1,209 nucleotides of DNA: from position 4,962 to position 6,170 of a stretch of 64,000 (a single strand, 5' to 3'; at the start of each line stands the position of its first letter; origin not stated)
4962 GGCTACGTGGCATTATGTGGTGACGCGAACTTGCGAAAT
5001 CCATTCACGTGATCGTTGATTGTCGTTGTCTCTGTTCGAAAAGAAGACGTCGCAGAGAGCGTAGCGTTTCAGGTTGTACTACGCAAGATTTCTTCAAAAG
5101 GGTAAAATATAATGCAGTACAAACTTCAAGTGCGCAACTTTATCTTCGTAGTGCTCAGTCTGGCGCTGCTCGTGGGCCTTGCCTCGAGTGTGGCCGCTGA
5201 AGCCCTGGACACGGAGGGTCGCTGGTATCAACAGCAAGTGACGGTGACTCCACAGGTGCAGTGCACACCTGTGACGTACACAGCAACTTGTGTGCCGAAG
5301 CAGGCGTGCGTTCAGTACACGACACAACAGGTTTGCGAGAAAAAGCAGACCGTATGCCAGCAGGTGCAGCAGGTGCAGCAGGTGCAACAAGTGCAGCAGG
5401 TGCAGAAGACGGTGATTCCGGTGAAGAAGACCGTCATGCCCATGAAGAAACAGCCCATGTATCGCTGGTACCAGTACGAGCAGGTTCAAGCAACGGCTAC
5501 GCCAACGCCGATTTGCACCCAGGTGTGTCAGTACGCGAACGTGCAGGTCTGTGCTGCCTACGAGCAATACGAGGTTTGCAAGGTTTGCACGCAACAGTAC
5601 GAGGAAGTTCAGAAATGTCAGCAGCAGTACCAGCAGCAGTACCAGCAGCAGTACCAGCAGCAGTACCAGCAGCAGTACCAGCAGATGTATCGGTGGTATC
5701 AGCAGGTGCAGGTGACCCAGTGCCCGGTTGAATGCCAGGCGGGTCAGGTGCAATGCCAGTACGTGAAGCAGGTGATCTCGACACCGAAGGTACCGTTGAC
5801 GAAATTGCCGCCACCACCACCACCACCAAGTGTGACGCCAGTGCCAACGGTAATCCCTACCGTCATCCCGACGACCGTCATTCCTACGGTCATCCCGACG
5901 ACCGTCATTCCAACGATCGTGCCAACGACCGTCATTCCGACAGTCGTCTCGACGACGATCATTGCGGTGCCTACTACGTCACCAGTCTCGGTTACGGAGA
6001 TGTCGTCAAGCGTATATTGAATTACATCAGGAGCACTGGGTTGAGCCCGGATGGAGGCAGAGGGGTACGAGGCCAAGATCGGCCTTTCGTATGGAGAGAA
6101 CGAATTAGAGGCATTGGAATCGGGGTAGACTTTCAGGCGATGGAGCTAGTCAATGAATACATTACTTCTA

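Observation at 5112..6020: Novel family of secreted cysteine-pattern proteins with mucin-like tails (three paralogs in one window)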

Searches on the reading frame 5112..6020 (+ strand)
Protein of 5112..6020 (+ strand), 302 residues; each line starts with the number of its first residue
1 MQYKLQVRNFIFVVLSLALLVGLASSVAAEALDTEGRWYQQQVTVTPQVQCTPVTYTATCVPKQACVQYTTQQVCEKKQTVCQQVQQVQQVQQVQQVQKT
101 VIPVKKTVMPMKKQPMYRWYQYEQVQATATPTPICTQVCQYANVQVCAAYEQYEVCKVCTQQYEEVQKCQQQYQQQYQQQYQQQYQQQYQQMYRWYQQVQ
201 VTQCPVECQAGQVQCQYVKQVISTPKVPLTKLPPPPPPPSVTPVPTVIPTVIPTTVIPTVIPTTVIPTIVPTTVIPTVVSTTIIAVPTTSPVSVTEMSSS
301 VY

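Call 7: search_protein_families(library=pfam, proteins=[window:5112-6020:+], max_evalue=1)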
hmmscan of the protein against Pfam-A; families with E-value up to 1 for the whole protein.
window:5112-6020:+ (302 aa): 0 families

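Call 9: list_cluster_members(proteins=[window:5112-6020:+, window:53222-54382:-, window:56625-57701:-, window:51946-53229:-, window:45335-47770:+, window:38388-39059:-, window:8741-10552:+])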
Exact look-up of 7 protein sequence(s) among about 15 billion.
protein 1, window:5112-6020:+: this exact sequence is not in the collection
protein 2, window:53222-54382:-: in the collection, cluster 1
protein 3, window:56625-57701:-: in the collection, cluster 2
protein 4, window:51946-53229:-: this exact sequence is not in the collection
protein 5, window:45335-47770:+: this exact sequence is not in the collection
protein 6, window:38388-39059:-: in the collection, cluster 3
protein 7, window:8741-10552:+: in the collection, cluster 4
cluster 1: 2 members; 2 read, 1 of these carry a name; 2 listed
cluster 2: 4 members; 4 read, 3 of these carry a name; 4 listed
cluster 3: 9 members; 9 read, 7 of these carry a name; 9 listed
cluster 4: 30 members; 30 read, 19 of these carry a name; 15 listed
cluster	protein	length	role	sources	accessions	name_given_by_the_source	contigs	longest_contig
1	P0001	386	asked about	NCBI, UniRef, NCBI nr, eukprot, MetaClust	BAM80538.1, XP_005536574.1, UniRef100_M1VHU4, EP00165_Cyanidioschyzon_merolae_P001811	hypothetical protein CYME_CMK168C [Cyanidioschyzon merolae strain 10D] | Uncharacterized protein n=1 Tax=Cyanidioschyzon merolae (strain NIES-3377 / 10D) ... | XP_005536574.1 hypothetical protein CYME_CMK168C [Cyanidioschyzon merolae strain 10D]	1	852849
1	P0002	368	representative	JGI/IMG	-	-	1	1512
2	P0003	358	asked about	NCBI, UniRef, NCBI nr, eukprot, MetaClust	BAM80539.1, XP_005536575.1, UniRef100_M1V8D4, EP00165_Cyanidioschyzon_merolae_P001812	hypothetical protein CYME_CMK170C [Cyanidioschyzon merolae strain 10D] | Uncharacterized protein n=1 Tax=Cyanidioschyzon merolae (strain NIES-3377 / 10D) ... | XP_005536575.1 hypothetical protein CYME_CMK170C [Cyanidioschyzon merolae strain 10D]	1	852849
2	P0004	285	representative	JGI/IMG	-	hypothetical protein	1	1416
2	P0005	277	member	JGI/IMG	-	hypothetical protein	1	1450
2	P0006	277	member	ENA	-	-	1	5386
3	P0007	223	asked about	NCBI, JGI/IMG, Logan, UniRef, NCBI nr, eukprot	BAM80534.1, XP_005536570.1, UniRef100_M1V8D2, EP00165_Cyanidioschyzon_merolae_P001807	hypothetical protein, conserved [Cyanidioschyzon merolae strain 10D] | Derlin-2/3 | Derlin n=1 Tax=Cyanidioschyzon merolae (strain NIES-3377 / 10D) TaxID=280699 ...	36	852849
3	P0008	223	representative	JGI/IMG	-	Derlin-2/3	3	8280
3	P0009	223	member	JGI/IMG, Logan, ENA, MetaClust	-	Derlin-2/3 | \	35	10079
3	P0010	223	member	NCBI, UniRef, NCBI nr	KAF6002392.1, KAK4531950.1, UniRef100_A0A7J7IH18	hypothetical protein CCYA_CCYA10G2807 [Cyanidiococcus yangmingshanensis] | Derlin n=1 Tax=Cyanidiococcus yangmingshanensis TaxID=2690220 RepID=A0A7J7IH18_9RHOD | Derlin-2 [Cyanidiococcus yangmingshanensis]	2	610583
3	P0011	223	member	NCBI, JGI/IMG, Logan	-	Derlin-2/3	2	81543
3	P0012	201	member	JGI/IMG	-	Derlin-2/3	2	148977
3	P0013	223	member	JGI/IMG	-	Derlin-2/3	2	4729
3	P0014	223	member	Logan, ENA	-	-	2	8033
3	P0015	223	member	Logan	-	-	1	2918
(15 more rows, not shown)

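Call 83: find_encoding_contigs(protein=P0002, flank=3000, max_places=3)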
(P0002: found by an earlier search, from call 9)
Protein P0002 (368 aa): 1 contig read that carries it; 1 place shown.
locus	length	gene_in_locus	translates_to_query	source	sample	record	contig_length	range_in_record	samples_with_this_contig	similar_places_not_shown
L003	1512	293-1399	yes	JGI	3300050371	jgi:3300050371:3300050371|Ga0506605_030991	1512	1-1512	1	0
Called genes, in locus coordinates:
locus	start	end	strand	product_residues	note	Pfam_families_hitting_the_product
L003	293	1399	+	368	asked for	-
